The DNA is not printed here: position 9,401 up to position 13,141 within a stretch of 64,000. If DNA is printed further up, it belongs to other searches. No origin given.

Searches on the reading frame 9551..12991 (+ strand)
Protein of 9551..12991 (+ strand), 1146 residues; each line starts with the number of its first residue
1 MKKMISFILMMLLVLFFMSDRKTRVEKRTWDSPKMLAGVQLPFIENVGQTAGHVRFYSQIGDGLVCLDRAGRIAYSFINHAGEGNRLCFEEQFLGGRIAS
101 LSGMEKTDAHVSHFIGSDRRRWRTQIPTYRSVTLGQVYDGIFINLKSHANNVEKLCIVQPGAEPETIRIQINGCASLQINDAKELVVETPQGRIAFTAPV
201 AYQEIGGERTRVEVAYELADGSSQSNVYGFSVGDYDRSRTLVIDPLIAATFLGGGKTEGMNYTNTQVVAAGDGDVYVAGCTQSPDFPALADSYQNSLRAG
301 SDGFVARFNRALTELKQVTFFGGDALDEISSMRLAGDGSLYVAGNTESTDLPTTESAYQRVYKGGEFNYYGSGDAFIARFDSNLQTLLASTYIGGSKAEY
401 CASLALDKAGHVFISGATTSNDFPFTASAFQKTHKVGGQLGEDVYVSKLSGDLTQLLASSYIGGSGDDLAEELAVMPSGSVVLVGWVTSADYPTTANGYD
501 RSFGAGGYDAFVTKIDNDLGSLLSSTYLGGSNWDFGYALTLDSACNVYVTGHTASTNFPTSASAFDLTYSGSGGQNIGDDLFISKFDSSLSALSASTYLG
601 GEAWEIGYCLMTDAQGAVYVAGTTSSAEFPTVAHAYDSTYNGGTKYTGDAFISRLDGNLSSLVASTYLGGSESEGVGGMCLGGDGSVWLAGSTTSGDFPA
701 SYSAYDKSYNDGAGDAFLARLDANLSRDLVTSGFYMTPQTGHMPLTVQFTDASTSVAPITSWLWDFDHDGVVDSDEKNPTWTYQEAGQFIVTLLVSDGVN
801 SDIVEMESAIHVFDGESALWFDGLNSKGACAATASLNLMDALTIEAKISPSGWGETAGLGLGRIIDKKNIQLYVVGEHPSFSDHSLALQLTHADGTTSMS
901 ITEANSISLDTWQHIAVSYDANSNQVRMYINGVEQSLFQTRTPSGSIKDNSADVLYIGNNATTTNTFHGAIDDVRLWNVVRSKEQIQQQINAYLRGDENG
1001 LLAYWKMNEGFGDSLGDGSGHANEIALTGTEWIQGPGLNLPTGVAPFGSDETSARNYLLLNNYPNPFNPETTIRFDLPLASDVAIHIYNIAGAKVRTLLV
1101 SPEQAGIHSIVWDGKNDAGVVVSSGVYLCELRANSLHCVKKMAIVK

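Call 41: search_protein_families(library=ncbifam, proteins=[window:9551-12991:+], max_evalue=0.00001)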
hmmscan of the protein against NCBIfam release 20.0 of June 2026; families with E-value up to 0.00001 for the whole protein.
window:9551-12991:+ (1146 aa): 5 families
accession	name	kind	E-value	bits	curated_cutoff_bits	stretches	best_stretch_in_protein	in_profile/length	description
NF033707.1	T9SS_sortase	equivalog_domain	1.3e-07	29.7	420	1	1060-1136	999-1080/1095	type IX secretion system sortase PorU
NF052323.1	T9SSA_dep_M6i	equivalog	2.5e-07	29.1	600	1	1062-1136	960-1029/1043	T9SS-dependent M6-like inactivated metalloprotease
NF047494.1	Lepto_SBBP_lipo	equivalog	2.8e-07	29.6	400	0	371-553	158-445/466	SBBP repeat beta-propeller lipoprotein, LipL53 family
NF005176.1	PRK06655.1-1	equivalog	1.1e-06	28.8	230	1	1080-1134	96-150/197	flagellar hook assembly protein FlgD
NF009276.0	PRK12633.1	equivalog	1.4e-06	28.2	383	1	1080-1134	128-182/234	flagellar basal body rod modification protein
